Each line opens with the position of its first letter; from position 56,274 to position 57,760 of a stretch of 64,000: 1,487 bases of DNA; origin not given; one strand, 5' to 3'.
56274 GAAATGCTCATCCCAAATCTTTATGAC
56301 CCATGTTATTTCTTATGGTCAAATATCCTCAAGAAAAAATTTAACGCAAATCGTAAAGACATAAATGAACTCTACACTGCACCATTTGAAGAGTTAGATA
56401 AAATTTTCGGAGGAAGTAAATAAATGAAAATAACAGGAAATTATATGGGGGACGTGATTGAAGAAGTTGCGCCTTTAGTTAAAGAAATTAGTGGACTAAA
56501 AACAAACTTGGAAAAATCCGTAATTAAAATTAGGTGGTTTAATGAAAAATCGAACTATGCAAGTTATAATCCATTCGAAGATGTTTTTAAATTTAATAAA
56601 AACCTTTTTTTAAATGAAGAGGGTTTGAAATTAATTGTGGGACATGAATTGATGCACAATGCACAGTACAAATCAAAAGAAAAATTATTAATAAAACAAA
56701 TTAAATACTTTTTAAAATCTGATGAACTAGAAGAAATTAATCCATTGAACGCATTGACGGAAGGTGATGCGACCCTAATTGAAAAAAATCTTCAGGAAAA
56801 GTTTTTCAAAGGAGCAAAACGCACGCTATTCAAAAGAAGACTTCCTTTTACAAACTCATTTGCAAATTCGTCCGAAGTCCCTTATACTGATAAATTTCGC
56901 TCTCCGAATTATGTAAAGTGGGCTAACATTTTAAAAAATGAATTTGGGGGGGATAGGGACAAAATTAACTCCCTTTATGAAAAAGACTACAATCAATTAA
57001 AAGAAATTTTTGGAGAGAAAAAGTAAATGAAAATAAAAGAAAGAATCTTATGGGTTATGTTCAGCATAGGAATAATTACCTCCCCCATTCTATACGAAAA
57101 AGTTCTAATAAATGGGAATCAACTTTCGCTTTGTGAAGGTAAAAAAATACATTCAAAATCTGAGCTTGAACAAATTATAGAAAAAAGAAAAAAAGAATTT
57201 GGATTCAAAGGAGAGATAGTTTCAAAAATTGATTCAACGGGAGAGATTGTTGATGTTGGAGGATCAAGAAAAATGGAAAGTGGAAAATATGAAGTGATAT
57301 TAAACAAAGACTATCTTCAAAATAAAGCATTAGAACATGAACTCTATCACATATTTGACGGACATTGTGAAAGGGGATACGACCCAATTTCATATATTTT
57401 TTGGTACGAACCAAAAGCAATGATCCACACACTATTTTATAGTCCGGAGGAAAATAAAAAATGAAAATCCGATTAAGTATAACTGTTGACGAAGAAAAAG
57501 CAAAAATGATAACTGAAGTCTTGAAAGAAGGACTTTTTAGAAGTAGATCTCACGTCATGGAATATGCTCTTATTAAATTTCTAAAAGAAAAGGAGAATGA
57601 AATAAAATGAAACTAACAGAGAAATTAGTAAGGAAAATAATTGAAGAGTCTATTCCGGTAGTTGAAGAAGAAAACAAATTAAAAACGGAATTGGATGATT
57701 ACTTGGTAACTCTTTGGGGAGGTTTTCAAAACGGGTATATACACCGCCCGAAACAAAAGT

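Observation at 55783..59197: Seven-gene translationally coupled cassette: three zincin-like paralogs, a membrane HExxH protein, a hidden RHH protein, a kinase-like protein and a TM protein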

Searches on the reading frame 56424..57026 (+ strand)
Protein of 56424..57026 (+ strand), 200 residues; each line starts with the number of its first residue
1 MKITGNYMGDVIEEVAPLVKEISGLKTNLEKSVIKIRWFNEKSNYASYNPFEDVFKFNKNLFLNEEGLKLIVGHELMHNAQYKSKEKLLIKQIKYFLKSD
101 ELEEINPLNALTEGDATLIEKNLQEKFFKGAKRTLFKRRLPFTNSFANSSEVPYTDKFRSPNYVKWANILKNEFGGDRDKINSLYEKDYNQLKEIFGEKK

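Call 5: search_protein_families(library=pfam, proteins=[window:56424-57026:+], max_evalue=1)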
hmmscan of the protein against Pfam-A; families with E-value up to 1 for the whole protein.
window:56424-57026:+ (200 aa): 0 families

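Call 10: search_protein_families(library=ncbifam, proteins=[window:56424-57026:+], max_evalue=1)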
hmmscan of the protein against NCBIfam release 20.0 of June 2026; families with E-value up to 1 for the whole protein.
window:56424-57026:+ (200 aa): 1 family
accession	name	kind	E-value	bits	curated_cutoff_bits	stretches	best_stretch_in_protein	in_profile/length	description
NF038145.1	Hvo_1808_fam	equivalog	0.0033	16.8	200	1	69-127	134-188/432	Hvo_1808 family surface protein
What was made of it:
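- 56424..57026 (+): g2: zincin-like paralog, 200 aa. Weak Hvo_1808_fam hit, E=0.0033 (call 10).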

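Call 37: search_protein_families(library=padloc, proteins=[window:56424-57026:+], max_evalue=1)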
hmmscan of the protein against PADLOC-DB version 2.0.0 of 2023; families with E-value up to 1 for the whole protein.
window:56424-57026:+ (200 aa): 0 families

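Call 38: search_protein_families(library=phrogs, proteins=[window:56424-57026:+], max_evalue=1)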
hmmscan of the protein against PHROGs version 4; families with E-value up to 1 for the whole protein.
window:56424-57026:+ (200 aa): 1 family
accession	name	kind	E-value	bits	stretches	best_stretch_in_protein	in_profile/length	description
phrog_5365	-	unknown function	0.028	15.7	1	75-106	57-88/91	-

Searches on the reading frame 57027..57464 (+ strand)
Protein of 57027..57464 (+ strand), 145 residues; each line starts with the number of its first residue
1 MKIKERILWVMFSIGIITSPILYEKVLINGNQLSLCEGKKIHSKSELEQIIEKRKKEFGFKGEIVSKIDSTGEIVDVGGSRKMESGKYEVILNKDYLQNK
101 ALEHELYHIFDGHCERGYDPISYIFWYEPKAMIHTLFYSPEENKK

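Call 5: search_protein_families(library=pfam, proteins=[window:57027-57464:+], max_evalue=1)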
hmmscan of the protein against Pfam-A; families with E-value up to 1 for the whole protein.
window:57027-57464:+ (145 aa): 2 families
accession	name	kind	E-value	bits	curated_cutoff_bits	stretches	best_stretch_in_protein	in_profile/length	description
PF18809.6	PBECR1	-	0.021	15.8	27.6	1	40-98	21-87/104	phage-Barnase-EndoU-ColicinE5/D-RelE like nuclease1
PF01429.25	MBD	-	0.2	11.7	21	1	38-56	40-58/77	Methyl-CpG binding domain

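Call 10: search_protein_families(library=ncbifam, proteins=[window:57027-57464:+], max_evalue=1)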
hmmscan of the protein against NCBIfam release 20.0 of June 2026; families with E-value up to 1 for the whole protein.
window:57027-57464:+ (145 aa): 0 families

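Call 37: search_protein_families(library=padloc, proteins=[window:57027-57464:+], max_evalue=1)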
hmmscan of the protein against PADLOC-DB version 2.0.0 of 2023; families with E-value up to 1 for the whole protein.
window:57027-57464:+ (145 aa): 0 families

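Call 38: search_protein_families(library=phrogs, proteins=[window:57027-57464:+], max_evalue=1)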
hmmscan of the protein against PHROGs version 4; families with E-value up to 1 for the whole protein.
window:57027-57464:+ (145 aa): 0 families

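Call 68: find_homologous_proteins(query=window:57027-57461:+, max_evalue=0.01)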
Query window:57027-57461:+ (145 aa): 1 proteins with E <= 0.01 among 24 candidates.
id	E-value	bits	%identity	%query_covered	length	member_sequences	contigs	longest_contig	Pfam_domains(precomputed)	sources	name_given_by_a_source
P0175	3.1e-91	321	100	100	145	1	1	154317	-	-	-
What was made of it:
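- g3 is an ORFan (call 68).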

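Call 70: search_solved_structures(query=window:57027-57461:+, max_evalue=10, show_alignments=2)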
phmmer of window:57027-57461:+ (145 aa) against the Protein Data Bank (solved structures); distinct sequences matched with E-value up to 10: 10.
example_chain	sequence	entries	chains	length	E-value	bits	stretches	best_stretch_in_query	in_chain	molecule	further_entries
6gsm_m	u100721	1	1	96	0.46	13.7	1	31-86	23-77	Eukaryotic translation initiation factor eIF-1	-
6gsn_m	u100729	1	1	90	0.51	13.5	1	34-86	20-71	Eukaryotic translation initiation factor eIF-1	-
4uer_F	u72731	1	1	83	0.56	13.4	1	37-86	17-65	EIF1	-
5x9y_C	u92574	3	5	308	0.59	13.4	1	70-110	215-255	DNA mismatch repair protein MutL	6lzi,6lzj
2ogh_A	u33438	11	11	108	0.62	13.3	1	32-86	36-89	Eukaryotic translation initiation factor eIF-1 | eIF1 | SUI1 isoform 1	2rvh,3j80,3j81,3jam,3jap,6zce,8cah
4d7x_A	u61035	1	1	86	0.74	13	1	21-73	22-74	MEDIATOR OF RNA POLYMERASE II TRANSCRIPTION SUBUNIT 15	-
9shs_A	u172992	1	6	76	1.1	12.4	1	39-87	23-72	Isoform Tau-D of Microtubule-associated protein tau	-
6vhl_E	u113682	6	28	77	1.1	12.4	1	39-87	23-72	Microtubule-associated protein tau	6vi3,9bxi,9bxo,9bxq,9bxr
10ln_A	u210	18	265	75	1.2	12.4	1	39-87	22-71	Microtubule-associated protein tau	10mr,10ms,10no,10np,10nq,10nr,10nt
7xmx_E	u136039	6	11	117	1.3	12.2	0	66-98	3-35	F61 heavy chain | F61R2-780 heavy chain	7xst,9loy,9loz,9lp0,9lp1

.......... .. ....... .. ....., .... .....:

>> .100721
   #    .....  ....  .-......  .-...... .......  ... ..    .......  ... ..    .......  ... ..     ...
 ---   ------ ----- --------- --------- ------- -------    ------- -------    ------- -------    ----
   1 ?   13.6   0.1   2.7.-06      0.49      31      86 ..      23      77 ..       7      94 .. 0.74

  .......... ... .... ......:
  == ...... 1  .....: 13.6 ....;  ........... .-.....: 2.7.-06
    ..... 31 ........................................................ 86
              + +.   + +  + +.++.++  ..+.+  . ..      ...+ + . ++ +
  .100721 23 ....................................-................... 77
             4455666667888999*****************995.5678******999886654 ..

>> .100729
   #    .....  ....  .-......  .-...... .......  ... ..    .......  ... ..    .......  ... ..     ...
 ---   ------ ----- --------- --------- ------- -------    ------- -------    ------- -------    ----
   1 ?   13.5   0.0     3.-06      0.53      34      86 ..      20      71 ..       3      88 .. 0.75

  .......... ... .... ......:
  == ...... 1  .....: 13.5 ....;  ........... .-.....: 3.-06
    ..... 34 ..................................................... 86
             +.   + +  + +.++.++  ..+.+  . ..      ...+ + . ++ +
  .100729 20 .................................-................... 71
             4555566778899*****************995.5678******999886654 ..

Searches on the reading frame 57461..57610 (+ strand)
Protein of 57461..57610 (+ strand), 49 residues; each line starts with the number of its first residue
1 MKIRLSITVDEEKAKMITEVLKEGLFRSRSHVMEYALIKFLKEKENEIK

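Call 5: search_protein_families(library=pfam, proteins=[window:57461-57610:+], max_evalue=1)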
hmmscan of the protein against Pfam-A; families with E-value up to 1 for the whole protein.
window:57461-57610:+ (49 aa): 2 families
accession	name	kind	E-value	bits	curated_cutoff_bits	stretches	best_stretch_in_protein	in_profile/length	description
PF01402.27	RHH_1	-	0.012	16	20.5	1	4-42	1-38/39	Ribbon-helix-helix protein, copG family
PF03693.20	ParD_antitoxin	-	0.059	14.2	21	1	5-48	5-47/81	Bacterial antitoxin of ParD toxin-antitoxin type II system and RHH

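Call 10: search_protein_families(library=ncbifam, proteins=[window:57461-57610:+], max_evalue=1)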
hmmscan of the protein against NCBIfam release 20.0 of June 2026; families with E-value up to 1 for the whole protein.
window:57461-57610:+ (49 aa): 1 family
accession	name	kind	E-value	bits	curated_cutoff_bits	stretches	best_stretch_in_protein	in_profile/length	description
TIGR02606.1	antidote_CC2985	hypoth_equivalog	0.00061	19.8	46.2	1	6-47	3-43/70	type II toxin-antitoxin system ParD family antitoxin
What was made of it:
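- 57461..57610 (+): g4: 49-aa ribbon-helix-helix-type DNA-binding protein (probable autoregulator). TIGR02606 ParD E=6e-4 (call 10).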

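Call 37: search_protein_families(library=padloc, proteins=[window:57461-57610:+], max_evalue=1)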
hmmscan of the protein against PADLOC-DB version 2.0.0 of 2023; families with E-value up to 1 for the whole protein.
window:57461-57610:+ (49 aa): 0 families

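Call 38: search_protein_families(library=phrogs, proteins=[window:57461-57610:+], max_evalue=1)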
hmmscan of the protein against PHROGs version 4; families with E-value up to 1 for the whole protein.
window:57461-57610:+ (49 aa): 0 families

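Call 48: search_solved_structures(query=A7, max_evalue=10, show_alignments=3)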
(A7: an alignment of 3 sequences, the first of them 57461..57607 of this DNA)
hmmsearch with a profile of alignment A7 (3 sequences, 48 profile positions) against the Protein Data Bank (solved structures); distinct sequences matched with E-value up to 10: 8.
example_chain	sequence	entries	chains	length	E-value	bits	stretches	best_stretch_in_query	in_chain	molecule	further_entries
9o5l_A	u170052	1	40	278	0.23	14.5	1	9-34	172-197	STAS domain-containing protein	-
1ais_B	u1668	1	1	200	0.32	14.1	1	9-31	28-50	PROTEIN (TRANSCRIPTION INITIATION FACTOR IIB)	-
1d3u_B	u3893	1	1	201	0.32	14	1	9-31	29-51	TRANSCRIPTION INITIATION FACTOR IIB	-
1b01_A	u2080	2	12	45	0.55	13.3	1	2-26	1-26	TRANSCRIPTIONAL REPRESSOR COPG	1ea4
2cpg_A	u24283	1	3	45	0.55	13.3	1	2-26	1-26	TRANSCRIPTIONAL REPRESSOR COPG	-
6avo_B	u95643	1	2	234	1.8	11.7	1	12-33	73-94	Proteasome subunit beta type-10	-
7awe_I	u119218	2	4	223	2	11.5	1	12-33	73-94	Proteasome subunit beta type-10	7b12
4u5a_A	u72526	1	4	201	2.3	11.3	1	10-48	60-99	Sporozoite microneme protein essential for cell traversal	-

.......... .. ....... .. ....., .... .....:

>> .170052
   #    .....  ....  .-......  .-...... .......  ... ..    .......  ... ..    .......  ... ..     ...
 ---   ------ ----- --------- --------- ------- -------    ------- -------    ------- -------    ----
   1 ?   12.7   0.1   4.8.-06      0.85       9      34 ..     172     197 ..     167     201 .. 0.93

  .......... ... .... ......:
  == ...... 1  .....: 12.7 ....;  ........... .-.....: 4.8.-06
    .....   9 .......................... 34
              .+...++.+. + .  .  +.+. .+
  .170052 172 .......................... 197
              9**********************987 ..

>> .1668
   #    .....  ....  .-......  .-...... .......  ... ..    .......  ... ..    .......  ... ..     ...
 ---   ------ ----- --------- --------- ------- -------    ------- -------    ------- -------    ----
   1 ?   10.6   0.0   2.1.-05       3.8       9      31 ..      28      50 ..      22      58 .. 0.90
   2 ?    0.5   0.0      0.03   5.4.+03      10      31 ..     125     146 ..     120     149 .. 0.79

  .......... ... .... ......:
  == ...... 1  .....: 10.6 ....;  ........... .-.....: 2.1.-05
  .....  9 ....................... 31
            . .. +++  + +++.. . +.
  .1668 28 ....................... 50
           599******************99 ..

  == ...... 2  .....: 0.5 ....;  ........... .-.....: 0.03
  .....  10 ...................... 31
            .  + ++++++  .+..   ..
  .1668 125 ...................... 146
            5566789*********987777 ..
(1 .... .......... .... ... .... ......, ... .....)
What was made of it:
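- On Ribbon-helix-helix (CopG/MetJ/Arc; Pfam RHH_1): The PDB profile search gives CopG at E=0.55 (call 48).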
